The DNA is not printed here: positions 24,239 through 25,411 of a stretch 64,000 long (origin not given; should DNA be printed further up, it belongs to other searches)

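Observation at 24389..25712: ECF sigma factor with a Cys/His-bearing C-terminal extension co-transcribed with a ferritin-like diiron protein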

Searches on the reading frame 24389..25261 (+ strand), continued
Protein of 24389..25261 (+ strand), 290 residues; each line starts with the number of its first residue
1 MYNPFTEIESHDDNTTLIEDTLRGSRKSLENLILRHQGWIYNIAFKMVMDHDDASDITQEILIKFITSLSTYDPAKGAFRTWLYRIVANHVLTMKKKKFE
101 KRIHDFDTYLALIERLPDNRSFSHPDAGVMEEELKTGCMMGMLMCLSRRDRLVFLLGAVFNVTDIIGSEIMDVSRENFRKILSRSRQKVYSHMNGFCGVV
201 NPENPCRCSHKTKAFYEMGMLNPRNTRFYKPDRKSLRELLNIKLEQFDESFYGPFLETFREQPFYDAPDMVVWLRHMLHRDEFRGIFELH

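Call 81: find_homologous_proteins(query=P0120, max_evalue=0.001)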
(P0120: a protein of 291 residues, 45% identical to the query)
Query P0120 (291 aa): 1966 proteins with E <= 0.001 among 2725 candidates; the best 120 are listed.
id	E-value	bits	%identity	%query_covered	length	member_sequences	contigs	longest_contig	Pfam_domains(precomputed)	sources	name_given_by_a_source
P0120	3.0e-194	662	100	100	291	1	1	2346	PF04542.21,PF12645.14,PF08281.19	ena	-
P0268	1.8e-177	607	90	100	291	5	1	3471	PF04542.21,PF12645.14,PF08281.19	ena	-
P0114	5.0e-152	523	76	100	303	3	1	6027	PF04542.21,PF12645.14,PF08281.19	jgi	jgi:RNA polymerase sigma factor (sigma-70 family)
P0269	6.4e-150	516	75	100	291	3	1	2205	PF04542.21,PF08281.19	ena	-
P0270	2.2e-148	511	75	100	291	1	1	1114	PF04542.21,PF08281.19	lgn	-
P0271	1.2e-147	509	74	100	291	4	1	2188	PF04542.21,PF08281.19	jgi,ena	-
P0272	9.1e-145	500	73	100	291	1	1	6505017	PF04542.21,PF08281.19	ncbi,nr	ncbi:MAG: RNA polymerase sigma factor [Phycisphaerales bacterium]|nr:MAG: RNA polymerase sigma facto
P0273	1.2e-144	499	73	100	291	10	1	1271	PF04542.21,PF08281.19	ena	-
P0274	1.7e-144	499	73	100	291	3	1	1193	PF04542.21,PF08281.19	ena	-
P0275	8.8e-144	496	71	100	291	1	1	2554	PF04542.21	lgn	-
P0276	9.5e-144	496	72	100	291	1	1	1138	PF04542.21,PF08281.19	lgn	-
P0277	9.9e-144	496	72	100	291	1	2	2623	PF04542.21,PF12645.14,PF08281.19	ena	-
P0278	1.0e-143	496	71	100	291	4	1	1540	PF04542.21,PF08281.19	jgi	-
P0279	4.7e-143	494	72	100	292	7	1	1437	PF04542.21,PF12645.14,PF08281.19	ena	-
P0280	6.5e-142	490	71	100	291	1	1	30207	PF04542.21,PF08281.19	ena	-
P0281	1.5e-141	489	73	100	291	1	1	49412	PF04542.21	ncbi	-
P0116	3.2e-141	488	70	100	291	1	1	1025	PF04542.21,PF08281.19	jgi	-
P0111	1.3e-140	486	71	100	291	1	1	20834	PF04542.21,PF08281.19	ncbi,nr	ncbi:MAG: RNA polymerase sigma factor [Planctomycetes bacterium]|nr:RNA polymerase sigma factor [Pla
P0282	2.2e-140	485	72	100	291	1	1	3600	PF04542.21,PF08281.19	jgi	jgi:RNA polymerase sigma factor (sigma-70 family)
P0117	7.6e-139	480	70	100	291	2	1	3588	PF04542.21,PF08281.19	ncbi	-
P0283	1.9e-138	479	71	100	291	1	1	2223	PF04542.21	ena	-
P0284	2.8e-136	472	70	100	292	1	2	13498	PF04542.21,PF12645.14,PF08281.19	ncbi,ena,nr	ncbi:MAG: RNA polymerase sigma factor [Anaerohalosphaera sp.]|nr:RNA polymerase sigma factor [Anaero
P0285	1.3e-130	453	65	100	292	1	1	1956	PF04542.21,PF12645.14,PF08281.19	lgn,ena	-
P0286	2.3e-126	439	66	100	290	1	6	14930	PF04542.21,PF12645.14,PF08281.19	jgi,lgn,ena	-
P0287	3.3e-123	429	62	100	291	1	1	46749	PF04542.21,PF08281.19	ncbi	ncbi:RNA polymerase sigma factor [candidate division KSB1 bacterium]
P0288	1.6e-122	427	62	100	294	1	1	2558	PF04542.21,PF12645.14,PF08281.19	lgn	-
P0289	6.9e-122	424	62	100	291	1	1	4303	PF04542.21,PF12645.14,PF08281.19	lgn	-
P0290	8.4e-121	421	61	100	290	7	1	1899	PF04542.21,PF08281.19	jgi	jgi:RNA polymerase sigma factor (sigma-70 family)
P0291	1.0e-119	417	60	100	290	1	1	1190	PF04542.21,PF12645.14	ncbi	-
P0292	1.4e-119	417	62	100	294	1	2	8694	PF04542.21,PF12645.14,PF08281.19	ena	-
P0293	6.6e-119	415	62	100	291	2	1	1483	PF04542.21,PF08281.19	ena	-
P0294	2.0e-116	407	68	87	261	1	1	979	PF04542.21,PF08281.19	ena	-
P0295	2.0e-114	400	60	99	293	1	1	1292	PF04542.21,PF08281.19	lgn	-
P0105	4.1e-114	399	57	99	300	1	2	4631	PF04542.21,PF08281.19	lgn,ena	-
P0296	2.9e-106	373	53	100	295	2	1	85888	PF04542.21,PF12645.14,PF08281.19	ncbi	-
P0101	4.2e-104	366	54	100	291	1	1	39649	PF04542.21,PF08281.19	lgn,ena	-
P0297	5.8e-102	359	51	99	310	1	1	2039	PF04542.21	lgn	-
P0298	1.2e-101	358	51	100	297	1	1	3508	PF04542.21,PF12645.14,PF08281.19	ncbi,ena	-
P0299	9.7e-100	352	51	100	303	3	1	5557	PF04542.21,PF08281.19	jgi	jgi:RNA polymerase sigma factor (sigma-70 family)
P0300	1.0e-99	352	51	99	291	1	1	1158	PF04542.21,PF12645.14,PF08281.19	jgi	jgi:RNA polymerase sigma factor (sigma-70 family)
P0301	1.3e-99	351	51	99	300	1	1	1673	PF04542.21,PF12645.14,PF08281.19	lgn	-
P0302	1.4e-99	351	51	99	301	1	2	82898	PF04542.21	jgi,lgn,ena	-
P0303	1.6e-99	351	50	99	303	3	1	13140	PF04542.21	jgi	jgi:RNA polymerase sigma factor (sigma-70 family)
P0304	2.0e-99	351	50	99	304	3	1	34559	PF04542.21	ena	-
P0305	2.1e-99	351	51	100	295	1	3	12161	PF04542.21,PF08281.19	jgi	-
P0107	2.4e-99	351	52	100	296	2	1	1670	PF04542.21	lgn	-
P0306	4.0e-98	347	50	99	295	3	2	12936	PF04542.21,PF08281.19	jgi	-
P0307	4.1e-98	346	51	96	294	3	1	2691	PF04542.21,PF12645.14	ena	-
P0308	4.5e-98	346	51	100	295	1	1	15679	PF04542.21,PF08281.19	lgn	-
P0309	6.4e-98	346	49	99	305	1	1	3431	PF04542.21,PF08281.19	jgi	jgi:RNA polymerase sigma factor (sigma-70 family)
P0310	1.4e-97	345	52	99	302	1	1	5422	PF04542.21,PF12645.14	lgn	-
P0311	1.8e-97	344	50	99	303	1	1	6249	PF04542.21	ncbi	ncbi:MAG: RNA polymerase sigma factor [bacterium]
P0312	1.9e-97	344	50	99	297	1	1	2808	PF04542.21,PF12645.14,PF08281.19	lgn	-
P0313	3.2e-97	344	49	100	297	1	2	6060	PF04542.21,PF12645.14,PF08281.19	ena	-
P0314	4.2e-97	343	51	99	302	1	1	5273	PF04542.21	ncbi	-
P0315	5.5e-97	343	51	100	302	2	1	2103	PF04542.21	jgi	jgi:RNA polymerase sigma factor (sigma-70 family)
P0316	1.5e-96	341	51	99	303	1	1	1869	PF04542.21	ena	-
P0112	2.6e-96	341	48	99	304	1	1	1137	PF04542.21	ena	-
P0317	3.2e-96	340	48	99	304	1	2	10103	PF04542.21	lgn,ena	-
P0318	3.3e-96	340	50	99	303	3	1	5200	PF04542.21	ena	-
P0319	3.9e-96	340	50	100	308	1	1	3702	PF04542.21,PF12645.14,PF08281.19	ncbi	-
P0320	4.0e-96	340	49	99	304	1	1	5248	PF04542.21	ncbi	-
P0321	1.5e-95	338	49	99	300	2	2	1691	PF04542.21,PF12645.14,PF08281.19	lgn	-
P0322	2.2e-95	338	51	99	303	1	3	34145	PF04542.21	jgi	-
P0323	2.9e-95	337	51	96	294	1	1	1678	PF04542.21,PF08281.19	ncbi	-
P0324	3.6e-95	337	49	100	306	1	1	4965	PF04542.21,PF12645.14,PF08281.19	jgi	jgi:RNA polymerase sigma factor (sigma-70 family)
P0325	5.5e-95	336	49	99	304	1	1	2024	PF04542.21,PF08281.19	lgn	-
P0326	6.4e-95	336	69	73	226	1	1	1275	PF04542.21,PF12645.14,PF08281.19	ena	-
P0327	1.3e-94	335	49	100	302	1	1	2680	PF04542.21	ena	-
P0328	4.0e-94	333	49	100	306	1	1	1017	PF04542.21,PF08281.19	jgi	jgi:RNA polymerase sigma factor (sigma-70 family)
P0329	4.1e-94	333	49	100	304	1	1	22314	PF04542.21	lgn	-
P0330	9.4e-94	332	53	94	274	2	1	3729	PF04542.21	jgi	jgi:RNA polymerase sigma factor (sigma-70 family)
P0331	1.1e-93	332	48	99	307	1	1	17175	PF04542.21,PF08281.19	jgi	jgi:RNA polymerase sigma factor (sigma-70 family)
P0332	1.1e-93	332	50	100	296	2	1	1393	PF04542.21,PF12645.14,PF08281.19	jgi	jgi:RNA polymerase sigma factor (sigma-70 family)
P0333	1.2e-93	332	49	99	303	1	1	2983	PF04542.21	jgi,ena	-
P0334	1.8e-93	331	51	94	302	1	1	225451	PF04542.21,PF12645.14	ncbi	ncbi:MAG: RNA polymerase sigma factor [Acidobacteriota bacterium]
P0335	2.0e-93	331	49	95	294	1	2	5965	PF04542.21,PF12645.14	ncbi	-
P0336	4.1e-93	330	49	98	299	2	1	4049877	PF04542.21,PF12645.14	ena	-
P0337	7.7e-93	329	50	100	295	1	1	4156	PF04542.21,PF08281.19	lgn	-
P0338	4.8e-92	327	48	99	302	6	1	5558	PF04542.21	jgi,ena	-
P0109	5.7e-92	326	49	99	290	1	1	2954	PF04542.21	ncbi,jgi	-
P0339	1.3e-91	325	49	99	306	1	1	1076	PF04542.21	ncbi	-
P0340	2.0e-91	325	49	99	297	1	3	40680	PF04542.21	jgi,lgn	jgi:RNA polymerase sigma factor (sigma-70 family)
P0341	5.7e-91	323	48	98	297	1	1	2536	PF04542.21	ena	-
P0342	6.8e-91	323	49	96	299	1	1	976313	PF04542.21,PF12645.14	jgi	jgi:RNA polymerase sigma factor (sigma-70 family)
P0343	8.0e-91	323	47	100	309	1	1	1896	PF04542.21,PF08281.19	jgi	jgi:RNA polymerase sigma factor (sigma-70 family)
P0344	8.3e-91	323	47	100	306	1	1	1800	PF04542.21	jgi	jgi:RNA polymerase sigma factor (sigma-70 family)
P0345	9.9e-91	322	47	98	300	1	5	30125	PF04542.21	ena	-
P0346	5.0e-90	320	48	99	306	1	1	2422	PF04542.21,PF08281.19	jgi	jgi:RNA polymerase sigma factor (sigma-70 family)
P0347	6.1e-90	320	48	99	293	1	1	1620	PF04542.21,PF12645.14,PF08281.19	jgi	jgi:RNA polymerase sigma factor (sigma-70 family)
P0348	6.1e-90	320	48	99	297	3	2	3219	PF04542.21,PF08281.19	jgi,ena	-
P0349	1.5e-89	318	47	96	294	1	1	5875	PF04542.21,PF12645.14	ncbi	-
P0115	1.6e-89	318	49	99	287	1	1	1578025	PF04542.21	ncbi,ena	-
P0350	3.1e-89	317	48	100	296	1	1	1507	PF04542.21,PF08281.19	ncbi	-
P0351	4.8e-89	317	48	96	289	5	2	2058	PF04542.21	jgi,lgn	-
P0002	5.4e-89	317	47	100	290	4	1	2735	PF04542.21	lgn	-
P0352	1.1e-88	316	47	98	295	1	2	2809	PF04542.21,PF12645.14,PF08281.19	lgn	-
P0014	1.4e-88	315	46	100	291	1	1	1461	PF04542.21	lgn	-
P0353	1.4e-88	315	46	98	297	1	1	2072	PF04542.21,PF08281.19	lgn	-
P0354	2.4e-88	314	47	98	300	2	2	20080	PF04542.21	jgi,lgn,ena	-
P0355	4.7e-88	313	48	100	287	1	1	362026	PF04542.21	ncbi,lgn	-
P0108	5.3e-88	313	46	100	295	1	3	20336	PF04542.21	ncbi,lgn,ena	-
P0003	6.0e-88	313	47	100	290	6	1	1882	PF04542.21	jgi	-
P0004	8.6e-88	313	47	100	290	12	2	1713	PF04542.21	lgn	-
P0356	2.2e-87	311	46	99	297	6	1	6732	PF04542.21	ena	-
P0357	3.3e-87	311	47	99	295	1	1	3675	PF04542.21,PF08281.19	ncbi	-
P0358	2.2e-86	308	47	99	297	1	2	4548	PF04542.21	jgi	-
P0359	2.5e-86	308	47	100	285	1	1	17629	PF04542.21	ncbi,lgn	-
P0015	7.1e-86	306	47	100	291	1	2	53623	PF04542.21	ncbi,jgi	jgi:RNA polymerase sigma factor (sigma-70 family)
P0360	9.2e-86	306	47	96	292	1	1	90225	PF04542.21,PF12645.14,PF08281.19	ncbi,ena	-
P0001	2.8e-85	304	45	100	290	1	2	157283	PF04542.21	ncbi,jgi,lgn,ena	-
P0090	3.0e-85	304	46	100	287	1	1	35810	PF04542.21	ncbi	-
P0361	3.1e-85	304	46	99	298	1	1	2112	PF04542.21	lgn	-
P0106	4.3e-85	304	47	99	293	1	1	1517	PF04542.21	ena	-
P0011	6.2e-85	303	45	100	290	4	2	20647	PF04542.21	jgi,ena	-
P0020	1.0e-84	303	45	100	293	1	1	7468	PF04542.21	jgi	jgi:RNA polymerase sigma factor (sigma-70 family)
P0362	1.5e-84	302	49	96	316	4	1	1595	PF04542.21,PF12645.14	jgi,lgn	-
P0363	2.3e-84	301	49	98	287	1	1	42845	PF04542.21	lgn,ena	-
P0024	2.3e-84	301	45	100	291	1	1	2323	PF04542.21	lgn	-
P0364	3.3e-84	301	45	100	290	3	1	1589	PF04542.21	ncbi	-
